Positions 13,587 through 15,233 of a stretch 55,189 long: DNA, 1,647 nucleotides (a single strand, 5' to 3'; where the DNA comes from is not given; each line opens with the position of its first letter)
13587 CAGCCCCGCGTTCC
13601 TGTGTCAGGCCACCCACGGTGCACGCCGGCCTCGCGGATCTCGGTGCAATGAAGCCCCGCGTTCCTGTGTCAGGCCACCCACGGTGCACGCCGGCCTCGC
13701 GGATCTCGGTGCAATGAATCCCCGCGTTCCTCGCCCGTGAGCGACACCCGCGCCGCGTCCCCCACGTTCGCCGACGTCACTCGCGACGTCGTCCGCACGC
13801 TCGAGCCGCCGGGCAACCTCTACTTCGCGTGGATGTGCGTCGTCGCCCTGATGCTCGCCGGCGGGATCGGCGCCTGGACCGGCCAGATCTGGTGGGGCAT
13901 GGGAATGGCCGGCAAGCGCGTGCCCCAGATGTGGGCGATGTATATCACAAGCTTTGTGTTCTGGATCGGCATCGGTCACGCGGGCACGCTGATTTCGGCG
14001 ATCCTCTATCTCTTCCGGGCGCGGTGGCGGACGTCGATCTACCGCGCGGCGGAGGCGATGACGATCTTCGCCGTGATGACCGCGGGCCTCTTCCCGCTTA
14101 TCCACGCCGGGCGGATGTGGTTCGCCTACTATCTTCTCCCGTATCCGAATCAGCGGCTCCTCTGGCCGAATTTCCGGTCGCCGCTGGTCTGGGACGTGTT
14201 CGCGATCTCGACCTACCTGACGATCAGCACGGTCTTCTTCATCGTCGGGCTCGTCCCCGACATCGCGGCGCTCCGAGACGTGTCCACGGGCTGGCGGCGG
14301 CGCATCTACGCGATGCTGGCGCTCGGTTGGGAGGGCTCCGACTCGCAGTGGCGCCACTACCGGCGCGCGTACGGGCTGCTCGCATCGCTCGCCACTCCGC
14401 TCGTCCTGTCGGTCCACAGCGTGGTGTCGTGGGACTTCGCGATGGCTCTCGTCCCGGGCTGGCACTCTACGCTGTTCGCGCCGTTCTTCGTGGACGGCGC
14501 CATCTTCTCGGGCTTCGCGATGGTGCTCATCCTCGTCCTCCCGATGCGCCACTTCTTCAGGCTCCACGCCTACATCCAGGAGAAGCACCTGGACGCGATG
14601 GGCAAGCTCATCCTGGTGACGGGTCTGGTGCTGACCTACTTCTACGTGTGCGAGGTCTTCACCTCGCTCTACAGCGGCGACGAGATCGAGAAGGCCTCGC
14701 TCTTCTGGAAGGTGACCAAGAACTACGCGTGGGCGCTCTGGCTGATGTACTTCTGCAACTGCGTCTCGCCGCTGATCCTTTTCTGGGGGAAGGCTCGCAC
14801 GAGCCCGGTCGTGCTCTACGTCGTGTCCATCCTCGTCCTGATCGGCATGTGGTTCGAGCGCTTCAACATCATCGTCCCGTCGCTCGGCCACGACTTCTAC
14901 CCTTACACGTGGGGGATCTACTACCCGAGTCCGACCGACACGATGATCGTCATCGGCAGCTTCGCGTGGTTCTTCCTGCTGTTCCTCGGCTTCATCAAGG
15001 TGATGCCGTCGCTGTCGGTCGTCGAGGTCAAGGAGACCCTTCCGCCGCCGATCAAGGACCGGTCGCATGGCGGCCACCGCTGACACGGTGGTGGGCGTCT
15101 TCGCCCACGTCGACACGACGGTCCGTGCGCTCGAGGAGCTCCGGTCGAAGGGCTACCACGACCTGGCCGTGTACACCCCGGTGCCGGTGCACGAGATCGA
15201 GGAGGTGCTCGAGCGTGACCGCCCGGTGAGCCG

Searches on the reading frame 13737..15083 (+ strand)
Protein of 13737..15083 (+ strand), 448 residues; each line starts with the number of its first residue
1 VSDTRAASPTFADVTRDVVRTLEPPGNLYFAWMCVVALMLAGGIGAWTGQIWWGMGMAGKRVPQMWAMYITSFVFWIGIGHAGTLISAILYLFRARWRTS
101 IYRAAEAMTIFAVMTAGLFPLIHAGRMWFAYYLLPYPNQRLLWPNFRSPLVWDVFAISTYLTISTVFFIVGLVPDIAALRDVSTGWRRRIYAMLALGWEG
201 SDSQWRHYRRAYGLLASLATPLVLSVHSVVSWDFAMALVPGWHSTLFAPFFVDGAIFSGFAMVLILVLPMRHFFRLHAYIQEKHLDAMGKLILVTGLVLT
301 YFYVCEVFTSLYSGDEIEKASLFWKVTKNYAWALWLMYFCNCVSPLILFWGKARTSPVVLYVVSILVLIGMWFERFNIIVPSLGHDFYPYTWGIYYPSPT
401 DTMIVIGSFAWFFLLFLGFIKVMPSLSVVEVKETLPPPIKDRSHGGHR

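Call 46: search_protein_families(library=pfam, proteins=[window:13737-15083:+])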
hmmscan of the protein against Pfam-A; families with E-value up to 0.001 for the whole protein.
window:13737-15083:+ (448 aa): 1 family
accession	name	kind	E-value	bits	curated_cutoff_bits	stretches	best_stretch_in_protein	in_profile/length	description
PF03916.19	NrfD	-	3.3e-20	73.4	25.8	1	61-382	6-308/313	Polysulphide reductase, NrfD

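Call 65: find_encoding_contigs(protein=window:13737-15083:+, flank=3600, max_places=10)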
Protein window:13737-15083:+ (448 aa): 1 contig read that carries it; 1 place shown.
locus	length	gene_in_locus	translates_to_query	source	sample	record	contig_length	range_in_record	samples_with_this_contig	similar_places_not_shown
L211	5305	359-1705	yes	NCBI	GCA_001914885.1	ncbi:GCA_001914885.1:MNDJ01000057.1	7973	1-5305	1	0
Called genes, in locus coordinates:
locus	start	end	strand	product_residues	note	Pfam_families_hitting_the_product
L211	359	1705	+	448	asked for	PF03916:NrfD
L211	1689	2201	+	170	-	PF11821:ActD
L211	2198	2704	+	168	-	PF13442:Cytochrome_CBB3, PF00034:Cytochrom_C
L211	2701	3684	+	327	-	-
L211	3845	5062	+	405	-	PF03453:MoeA_N, PF00994:MoCF_biosynth, PF03454:MoeA_C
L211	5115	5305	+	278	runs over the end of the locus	PF08614:ATG16 (weak), PF13432:TPR_16 (faint), PF07719:TPR_2 (faint), PF00515:TPR_1 (faint), PF13174:TPR_6 (weak)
